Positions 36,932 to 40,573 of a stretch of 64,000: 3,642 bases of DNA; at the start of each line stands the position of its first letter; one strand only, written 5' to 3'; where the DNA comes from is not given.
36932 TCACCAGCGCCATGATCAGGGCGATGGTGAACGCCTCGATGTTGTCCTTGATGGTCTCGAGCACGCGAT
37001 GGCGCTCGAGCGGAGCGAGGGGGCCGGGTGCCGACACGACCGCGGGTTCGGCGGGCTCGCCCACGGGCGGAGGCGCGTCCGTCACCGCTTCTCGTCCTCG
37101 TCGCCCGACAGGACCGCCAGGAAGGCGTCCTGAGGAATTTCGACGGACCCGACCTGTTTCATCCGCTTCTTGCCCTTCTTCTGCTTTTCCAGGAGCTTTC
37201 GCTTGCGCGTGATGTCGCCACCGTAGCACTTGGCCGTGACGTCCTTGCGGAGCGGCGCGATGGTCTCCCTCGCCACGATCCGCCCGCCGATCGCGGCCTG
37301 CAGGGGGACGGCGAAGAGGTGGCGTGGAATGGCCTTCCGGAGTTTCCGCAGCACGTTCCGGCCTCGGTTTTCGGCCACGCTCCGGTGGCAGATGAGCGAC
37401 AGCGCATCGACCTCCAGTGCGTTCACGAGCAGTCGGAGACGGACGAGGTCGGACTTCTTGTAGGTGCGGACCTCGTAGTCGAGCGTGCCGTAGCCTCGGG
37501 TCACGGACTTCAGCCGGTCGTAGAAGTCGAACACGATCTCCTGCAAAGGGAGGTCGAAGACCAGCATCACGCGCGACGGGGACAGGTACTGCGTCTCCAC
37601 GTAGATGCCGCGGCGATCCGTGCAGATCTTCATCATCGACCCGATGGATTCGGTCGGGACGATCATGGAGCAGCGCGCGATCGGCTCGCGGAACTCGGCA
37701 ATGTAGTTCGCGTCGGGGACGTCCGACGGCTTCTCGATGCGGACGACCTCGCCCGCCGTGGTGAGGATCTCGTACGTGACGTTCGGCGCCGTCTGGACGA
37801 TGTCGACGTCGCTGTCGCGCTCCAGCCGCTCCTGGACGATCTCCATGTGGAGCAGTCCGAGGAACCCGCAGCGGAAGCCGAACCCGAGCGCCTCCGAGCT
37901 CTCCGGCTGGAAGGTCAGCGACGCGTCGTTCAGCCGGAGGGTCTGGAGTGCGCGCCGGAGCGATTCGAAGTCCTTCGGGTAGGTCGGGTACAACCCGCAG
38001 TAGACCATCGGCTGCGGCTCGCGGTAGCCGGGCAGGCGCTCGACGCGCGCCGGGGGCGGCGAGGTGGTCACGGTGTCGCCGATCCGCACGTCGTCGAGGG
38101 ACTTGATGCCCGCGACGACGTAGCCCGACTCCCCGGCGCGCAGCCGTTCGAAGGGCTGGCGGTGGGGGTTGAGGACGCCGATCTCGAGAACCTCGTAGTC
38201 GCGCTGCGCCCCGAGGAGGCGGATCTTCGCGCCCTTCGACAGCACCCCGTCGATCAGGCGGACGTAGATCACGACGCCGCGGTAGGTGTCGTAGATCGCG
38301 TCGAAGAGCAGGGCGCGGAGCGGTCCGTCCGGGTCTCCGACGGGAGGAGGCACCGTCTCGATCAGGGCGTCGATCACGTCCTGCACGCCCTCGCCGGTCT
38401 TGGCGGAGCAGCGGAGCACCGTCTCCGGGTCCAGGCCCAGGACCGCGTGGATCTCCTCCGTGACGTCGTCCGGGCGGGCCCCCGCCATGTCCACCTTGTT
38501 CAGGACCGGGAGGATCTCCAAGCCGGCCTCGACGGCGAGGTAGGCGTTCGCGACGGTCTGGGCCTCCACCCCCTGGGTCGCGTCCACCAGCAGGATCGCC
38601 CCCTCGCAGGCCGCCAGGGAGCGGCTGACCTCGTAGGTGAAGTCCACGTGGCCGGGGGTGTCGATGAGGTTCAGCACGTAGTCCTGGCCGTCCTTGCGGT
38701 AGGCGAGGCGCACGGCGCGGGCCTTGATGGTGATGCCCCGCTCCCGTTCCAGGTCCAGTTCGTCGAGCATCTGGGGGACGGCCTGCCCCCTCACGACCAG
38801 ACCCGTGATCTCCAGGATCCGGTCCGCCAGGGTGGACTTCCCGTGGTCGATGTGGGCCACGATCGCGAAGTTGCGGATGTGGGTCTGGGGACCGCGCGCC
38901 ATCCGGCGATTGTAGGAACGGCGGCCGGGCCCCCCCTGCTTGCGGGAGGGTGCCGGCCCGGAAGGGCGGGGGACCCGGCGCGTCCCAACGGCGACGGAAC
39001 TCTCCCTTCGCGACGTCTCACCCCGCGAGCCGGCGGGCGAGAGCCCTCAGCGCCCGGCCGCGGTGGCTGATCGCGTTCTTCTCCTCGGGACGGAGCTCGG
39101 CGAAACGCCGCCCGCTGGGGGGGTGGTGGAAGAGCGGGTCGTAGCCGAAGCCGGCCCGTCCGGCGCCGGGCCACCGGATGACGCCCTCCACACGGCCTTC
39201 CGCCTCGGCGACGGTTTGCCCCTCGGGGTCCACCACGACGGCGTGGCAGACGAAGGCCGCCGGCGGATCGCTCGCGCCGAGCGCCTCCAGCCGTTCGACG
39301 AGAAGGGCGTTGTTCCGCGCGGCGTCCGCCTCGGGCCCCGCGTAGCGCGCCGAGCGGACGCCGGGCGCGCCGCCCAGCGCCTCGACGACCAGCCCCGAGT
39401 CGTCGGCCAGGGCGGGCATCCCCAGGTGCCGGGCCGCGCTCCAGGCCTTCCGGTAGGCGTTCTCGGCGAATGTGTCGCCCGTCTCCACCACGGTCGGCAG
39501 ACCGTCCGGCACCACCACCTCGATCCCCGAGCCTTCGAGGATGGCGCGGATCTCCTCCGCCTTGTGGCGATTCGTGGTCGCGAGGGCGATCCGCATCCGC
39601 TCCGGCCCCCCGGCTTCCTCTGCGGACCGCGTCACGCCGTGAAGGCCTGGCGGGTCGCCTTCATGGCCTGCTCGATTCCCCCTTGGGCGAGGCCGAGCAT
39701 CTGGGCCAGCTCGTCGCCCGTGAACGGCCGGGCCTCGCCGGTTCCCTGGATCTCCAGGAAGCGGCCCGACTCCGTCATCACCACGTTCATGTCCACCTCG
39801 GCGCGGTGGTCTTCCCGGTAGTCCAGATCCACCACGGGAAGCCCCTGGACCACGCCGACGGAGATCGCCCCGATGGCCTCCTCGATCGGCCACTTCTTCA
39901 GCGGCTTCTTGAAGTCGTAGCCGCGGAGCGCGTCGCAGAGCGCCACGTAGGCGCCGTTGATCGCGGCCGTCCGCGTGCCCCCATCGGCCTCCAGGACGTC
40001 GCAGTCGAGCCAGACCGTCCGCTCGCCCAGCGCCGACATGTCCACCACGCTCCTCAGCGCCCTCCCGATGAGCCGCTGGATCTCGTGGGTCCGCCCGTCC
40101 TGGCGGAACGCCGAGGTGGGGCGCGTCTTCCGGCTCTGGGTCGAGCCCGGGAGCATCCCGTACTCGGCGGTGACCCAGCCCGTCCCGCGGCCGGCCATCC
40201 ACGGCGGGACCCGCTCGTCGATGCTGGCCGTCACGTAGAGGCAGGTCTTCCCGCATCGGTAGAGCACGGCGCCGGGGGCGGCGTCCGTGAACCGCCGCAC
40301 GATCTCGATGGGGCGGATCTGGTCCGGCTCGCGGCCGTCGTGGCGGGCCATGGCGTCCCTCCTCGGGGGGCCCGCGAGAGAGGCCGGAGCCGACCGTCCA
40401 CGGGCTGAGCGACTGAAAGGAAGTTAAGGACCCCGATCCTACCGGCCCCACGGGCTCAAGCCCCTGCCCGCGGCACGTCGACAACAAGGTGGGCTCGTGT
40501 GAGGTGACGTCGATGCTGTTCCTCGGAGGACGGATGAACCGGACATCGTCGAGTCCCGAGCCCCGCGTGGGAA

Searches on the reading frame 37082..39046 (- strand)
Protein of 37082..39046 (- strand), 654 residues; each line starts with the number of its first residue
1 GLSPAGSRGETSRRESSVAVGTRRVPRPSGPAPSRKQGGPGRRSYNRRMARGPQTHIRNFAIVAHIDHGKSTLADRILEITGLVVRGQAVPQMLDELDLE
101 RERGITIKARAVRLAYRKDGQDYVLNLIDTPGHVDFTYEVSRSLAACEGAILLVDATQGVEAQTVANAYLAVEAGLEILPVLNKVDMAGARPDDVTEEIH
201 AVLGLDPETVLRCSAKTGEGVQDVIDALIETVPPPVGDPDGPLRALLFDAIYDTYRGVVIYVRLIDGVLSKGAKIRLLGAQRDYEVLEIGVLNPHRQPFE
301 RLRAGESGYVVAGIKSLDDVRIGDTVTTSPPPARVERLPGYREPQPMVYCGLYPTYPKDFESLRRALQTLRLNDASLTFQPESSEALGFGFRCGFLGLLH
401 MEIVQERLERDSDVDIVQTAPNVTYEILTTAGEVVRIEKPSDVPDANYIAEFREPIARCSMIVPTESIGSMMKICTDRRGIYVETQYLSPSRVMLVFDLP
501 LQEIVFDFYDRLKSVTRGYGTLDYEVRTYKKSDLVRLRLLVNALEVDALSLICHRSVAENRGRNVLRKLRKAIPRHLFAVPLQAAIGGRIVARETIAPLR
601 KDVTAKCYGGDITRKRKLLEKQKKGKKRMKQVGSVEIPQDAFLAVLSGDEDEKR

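Call 36: search_protein_families(library=pfam, proteins=[window:37082-39046:-], max_evalue=0.001)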
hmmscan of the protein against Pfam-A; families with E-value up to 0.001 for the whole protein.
window:37082-39046:- (654 aa): 6 families
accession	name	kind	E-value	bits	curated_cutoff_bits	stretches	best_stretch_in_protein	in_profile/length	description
PF00009.33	GTP_EFTU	-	5.3e-54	183.1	26.5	1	56-234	2-188/188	Elongation factor Tu GTP binding domain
PF06421.17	LepA_C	-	4.7e-48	162.2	29.7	1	541-647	1-107/107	GTP-binding protein LepA C-terminus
PF00679.30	EFG_C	-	4e-18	65.7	27.9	1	452-535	2-84/89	Elongation factor G C-terminus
PF03144.31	GTP_EFTU_D2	-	1.7e-13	51.2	30.3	1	257-327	1-73/73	Elongation factor Tu domain 2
PF14492.12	EFG_III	-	5.2e-05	23.7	27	1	344-416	2-71/75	Elongation Factor G, domain III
PF00071.28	Ras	-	0.00083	19.4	21.6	0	105-232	30-160/162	Ras family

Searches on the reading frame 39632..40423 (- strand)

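Call 36: search_protein_families(library=pfam, proteins=[window:39632-40423:-], max_evalue=0.001)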
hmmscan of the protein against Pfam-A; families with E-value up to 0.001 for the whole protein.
window:39632-40423:- (263 aa): 2 families
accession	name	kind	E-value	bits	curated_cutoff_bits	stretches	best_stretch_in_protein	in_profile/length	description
PF01138.27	RNase_PH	-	7.6e-23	81.8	25.5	1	35-165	1-127/130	3' exoribonuclease family, domain 1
PF03725.20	RNase_PH_C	-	7.5e-12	45.5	20.8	1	184-247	3-65/67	3' exoribonuclease family, domain 2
